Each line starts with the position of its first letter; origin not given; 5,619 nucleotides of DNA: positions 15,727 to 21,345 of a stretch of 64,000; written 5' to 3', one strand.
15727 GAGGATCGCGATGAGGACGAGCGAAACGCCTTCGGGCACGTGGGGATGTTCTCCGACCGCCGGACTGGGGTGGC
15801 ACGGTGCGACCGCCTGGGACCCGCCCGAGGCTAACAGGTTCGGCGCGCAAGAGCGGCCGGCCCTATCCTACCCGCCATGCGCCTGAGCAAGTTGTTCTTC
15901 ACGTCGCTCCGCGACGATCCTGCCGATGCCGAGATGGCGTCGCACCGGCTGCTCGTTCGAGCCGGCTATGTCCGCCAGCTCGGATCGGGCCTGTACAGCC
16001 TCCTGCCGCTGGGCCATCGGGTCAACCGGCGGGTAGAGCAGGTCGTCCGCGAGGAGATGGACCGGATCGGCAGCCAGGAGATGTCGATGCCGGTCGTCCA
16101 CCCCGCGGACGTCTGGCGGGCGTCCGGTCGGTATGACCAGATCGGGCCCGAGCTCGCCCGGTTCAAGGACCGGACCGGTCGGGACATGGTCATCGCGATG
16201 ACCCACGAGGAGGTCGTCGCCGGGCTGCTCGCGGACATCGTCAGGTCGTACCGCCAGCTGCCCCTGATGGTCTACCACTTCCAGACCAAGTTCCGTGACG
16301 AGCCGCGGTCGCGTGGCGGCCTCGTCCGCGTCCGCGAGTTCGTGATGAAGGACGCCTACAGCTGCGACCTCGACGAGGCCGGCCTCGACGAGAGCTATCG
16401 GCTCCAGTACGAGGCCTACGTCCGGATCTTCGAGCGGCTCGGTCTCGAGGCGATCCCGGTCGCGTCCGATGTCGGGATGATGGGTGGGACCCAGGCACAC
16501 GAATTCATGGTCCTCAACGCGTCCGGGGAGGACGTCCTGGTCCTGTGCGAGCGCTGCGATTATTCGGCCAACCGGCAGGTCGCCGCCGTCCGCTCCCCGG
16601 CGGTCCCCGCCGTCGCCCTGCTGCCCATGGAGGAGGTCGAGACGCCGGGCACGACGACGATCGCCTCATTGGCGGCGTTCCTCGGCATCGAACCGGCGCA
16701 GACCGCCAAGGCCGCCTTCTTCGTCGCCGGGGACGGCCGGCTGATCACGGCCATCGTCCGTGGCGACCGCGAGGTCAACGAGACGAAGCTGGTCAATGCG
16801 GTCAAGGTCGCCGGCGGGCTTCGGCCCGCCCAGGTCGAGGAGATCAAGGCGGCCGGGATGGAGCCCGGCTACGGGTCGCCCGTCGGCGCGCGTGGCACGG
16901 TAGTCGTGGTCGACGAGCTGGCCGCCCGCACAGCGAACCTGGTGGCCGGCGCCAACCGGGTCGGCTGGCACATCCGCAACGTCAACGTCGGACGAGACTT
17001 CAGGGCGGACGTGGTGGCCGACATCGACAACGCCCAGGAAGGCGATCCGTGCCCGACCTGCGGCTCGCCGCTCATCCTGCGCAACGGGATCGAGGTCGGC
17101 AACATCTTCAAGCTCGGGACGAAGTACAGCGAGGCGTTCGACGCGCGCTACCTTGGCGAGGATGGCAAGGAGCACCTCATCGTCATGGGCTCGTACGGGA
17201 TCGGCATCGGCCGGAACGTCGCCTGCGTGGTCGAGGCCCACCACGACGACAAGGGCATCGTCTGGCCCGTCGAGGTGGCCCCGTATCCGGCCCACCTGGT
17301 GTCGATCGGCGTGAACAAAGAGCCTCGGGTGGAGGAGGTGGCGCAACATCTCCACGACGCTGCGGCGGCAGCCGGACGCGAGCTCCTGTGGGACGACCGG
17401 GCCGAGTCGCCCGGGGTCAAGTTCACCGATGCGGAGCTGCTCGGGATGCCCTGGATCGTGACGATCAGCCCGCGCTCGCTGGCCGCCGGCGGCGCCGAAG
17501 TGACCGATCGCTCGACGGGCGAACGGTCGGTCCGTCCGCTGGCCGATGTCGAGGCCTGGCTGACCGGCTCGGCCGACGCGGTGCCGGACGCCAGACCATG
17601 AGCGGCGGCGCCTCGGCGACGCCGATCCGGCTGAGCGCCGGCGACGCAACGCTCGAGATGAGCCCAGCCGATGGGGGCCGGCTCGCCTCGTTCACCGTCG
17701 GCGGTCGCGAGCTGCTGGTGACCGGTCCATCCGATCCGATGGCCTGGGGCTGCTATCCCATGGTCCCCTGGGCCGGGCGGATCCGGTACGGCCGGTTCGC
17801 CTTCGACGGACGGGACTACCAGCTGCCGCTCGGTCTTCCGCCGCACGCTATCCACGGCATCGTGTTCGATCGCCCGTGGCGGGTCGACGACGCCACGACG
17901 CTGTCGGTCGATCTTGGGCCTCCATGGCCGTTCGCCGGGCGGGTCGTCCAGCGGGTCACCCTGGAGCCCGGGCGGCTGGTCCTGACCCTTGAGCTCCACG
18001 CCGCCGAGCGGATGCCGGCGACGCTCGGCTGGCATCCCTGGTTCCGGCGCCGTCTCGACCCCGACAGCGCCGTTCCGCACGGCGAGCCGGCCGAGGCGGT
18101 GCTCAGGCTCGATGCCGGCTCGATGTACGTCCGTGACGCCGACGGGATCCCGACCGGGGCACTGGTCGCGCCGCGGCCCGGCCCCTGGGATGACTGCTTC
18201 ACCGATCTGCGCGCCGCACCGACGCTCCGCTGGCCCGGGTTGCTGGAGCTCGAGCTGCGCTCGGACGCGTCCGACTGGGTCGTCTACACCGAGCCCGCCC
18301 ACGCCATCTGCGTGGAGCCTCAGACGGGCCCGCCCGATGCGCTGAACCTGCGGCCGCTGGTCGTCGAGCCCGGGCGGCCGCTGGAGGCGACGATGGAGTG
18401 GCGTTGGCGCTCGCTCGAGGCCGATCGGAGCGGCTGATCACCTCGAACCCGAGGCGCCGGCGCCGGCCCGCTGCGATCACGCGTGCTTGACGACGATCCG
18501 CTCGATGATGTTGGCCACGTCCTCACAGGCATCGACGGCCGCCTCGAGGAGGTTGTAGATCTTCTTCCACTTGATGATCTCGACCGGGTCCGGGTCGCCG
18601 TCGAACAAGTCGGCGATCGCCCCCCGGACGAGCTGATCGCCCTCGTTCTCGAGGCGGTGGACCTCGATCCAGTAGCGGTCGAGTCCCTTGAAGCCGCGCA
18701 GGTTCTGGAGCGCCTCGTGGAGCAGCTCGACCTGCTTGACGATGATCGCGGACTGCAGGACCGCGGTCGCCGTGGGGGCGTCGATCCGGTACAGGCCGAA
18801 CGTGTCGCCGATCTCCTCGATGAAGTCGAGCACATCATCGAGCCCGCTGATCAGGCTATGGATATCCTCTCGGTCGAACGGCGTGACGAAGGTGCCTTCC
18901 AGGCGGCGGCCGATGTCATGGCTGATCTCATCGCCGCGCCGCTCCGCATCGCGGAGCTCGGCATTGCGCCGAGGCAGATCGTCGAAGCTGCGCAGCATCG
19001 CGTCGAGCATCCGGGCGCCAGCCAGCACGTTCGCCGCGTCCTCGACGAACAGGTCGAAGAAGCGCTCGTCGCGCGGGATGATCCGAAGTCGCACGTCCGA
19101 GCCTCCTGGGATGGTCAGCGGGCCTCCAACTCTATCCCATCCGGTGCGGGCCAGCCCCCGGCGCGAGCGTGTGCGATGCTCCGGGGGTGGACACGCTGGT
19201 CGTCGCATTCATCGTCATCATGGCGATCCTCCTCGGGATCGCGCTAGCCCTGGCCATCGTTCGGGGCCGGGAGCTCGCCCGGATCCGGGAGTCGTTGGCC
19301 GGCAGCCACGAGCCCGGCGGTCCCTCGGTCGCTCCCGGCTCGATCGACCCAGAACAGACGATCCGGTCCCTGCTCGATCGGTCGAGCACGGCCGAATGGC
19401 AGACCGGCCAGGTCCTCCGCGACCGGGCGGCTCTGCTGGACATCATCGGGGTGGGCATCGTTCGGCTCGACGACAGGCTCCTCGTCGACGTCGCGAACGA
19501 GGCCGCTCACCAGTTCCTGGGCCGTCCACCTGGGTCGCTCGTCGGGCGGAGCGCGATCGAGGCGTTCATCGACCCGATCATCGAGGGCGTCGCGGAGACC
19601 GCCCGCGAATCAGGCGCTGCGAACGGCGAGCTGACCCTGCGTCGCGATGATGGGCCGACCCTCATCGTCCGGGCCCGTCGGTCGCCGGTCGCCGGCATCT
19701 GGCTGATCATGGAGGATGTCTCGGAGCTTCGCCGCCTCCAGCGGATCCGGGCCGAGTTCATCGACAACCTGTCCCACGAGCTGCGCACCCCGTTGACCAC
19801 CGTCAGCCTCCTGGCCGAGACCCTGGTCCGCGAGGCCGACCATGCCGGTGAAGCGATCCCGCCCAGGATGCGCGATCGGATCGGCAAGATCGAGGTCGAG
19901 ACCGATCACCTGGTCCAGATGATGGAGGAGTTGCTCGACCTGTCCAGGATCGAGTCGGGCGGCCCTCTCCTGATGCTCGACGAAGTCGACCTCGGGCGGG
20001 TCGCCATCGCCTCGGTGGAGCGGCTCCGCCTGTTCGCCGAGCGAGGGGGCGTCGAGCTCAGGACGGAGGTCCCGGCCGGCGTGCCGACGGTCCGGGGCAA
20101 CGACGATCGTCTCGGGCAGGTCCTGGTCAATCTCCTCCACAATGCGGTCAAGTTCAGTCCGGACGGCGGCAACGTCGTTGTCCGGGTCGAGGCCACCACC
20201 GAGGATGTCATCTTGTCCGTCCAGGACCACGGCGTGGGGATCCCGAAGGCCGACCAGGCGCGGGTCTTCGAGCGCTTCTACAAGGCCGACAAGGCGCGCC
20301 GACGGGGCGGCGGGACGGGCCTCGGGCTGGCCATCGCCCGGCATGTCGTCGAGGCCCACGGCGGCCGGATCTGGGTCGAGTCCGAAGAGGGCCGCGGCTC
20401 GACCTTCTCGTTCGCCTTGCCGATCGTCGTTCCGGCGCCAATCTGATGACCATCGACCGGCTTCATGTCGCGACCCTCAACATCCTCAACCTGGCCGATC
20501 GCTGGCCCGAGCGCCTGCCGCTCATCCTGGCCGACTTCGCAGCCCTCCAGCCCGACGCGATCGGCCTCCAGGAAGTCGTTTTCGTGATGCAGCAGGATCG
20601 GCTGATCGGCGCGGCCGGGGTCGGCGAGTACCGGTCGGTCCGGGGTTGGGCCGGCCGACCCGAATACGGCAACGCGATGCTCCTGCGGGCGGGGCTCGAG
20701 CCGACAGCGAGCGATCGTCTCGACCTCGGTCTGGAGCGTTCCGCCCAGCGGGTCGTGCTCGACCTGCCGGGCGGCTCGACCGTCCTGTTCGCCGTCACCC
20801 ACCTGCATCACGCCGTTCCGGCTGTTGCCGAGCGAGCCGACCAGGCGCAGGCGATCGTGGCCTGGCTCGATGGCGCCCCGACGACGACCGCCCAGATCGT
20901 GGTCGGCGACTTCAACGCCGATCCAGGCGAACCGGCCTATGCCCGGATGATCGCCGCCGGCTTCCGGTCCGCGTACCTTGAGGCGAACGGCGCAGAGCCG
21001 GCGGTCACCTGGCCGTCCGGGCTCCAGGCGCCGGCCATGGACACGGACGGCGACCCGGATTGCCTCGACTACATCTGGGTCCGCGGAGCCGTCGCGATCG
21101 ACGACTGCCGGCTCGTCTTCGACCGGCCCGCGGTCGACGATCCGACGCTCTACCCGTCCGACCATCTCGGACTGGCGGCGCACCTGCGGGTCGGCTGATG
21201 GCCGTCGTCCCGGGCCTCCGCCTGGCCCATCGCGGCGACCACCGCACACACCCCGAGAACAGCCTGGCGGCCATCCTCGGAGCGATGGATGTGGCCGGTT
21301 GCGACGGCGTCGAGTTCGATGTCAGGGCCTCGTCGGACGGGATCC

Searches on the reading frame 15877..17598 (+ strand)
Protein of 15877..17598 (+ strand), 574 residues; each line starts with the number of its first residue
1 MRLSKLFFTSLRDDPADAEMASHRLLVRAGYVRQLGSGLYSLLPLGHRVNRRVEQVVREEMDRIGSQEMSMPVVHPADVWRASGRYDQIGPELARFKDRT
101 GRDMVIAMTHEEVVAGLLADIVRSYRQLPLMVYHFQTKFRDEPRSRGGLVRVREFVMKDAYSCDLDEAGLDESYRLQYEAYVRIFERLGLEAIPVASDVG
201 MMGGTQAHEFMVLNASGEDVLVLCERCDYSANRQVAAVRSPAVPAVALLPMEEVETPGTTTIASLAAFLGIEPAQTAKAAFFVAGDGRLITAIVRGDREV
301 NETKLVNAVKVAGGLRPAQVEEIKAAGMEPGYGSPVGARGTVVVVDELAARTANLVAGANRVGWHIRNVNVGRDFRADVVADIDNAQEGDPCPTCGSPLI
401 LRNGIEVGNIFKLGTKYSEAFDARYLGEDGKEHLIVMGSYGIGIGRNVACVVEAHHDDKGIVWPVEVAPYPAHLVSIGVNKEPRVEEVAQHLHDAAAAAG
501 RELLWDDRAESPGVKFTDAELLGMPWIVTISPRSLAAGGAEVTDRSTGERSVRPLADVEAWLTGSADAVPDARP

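Call 53: search_protein_families(library=pfam, proteins=[window:15877-17598:+], max_evalue=0.001)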
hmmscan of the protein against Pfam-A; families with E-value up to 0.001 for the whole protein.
window:15877-17598:+ (574 aa): 3 families
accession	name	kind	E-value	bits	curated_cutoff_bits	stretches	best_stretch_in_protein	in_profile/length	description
PF00587.30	tRNA-synt_2b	-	6.3e-29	101.7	29.3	1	96-455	3-179/179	tRNA synthetase class II core domain (G, H, P, S and T)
PF04073.20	tRNA_edit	-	6.2e-21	75.2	25.5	1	256-371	1-118/123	Aminoacyl-tRNA editing domain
PF03129.25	HGTP_anticodon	-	2.7e-11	43.9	21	1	480-562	8-91/94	Anticodon binding domain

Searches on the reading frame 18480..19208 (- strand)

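Call 53: search_protein_families(library=pfam, proteins=[window:18480-19208:-], max_evalue=0.001)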
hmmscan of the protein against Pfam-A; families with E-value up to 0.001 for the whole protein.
window:18480-19208:- (243 aa): 1 family
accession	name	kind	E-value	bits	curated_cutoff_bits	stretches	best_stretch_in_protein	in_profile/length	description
PF01865.21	PhoU_div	-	9e-24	84.5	24.4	1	49-240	12-213/214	Protein of unknown function DUF47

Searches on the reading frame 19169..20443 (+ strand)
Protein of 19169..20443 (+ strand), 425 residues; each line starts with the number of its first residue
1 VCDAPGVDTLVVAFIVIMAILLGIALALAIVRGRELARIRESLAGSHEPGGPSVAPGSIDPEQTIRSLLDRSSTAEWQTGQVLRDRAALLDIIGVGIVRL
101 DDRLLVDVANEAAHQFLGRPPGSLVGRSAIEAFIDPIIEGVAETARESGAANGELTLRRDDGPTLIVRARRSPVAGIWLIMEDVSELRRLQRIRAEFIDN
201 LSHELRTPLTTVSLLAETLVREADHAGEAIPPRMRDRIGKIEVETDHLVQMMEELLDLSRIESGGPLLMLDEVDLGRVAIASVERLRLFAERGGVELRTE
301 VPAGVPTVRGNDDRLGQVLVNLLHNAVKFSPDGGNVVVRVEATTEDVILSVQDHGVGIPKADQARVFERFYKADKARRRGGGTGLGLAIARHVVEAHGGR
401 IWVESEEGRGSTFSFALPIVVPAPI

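Call 53: search_protein_families(library=pfam, proteins=[window:19169-20443:+], max_evalue=0.001)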
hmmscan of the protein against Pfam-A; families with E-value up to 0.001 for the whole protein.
window:19169-20443:+ (425 aa): 3 families
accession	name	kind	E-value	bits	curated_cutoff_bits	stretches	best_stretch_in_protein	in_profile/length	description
PF02518.31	HATPase_c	-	1.1e-35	122.8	26.4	1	311-419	2-109/111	Histidine kinase-, DNA gyrase B-, and HSP90-like ATPase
PF00512.31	HisKA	-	2.7e-16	59.8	26.9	1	194-264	2-66/66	His Kinase A (phospho-acceptor) domain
PF13426.13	PAS_9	-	5.3e-05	23.9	27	1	102-186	9-103/103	PAS domain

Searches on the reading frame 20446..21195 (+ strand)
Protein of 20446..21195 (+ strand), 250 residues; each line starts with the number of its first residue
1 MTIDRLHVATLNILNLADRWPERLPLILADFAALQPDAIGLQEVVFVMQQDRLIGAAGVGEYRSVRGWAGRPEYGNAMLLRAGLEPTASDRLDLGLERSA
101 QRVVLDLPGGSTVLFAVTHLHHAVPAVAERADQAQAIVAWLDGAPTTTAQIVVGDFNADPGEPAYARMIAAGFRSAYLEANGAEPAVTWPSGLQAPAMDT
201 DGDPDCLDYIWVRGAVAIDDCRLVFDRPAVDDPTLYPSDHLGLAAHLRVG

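Call 53: search_protein_families(library=pfam, proteins=[window:20446-21195:+], max_evalue=0.001)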
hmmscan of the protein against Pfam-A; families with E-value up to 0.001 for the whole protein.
window:20446-21195:+ (250 aa): 1 family
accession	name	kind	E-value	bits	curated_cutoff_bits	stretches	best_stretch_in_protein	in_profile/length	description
PF03372.29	Exo_endo_phos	-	3.3e-20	73.2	24.5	1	9-240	1-225/225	Endonuclease/Exonuclease/phosphatase family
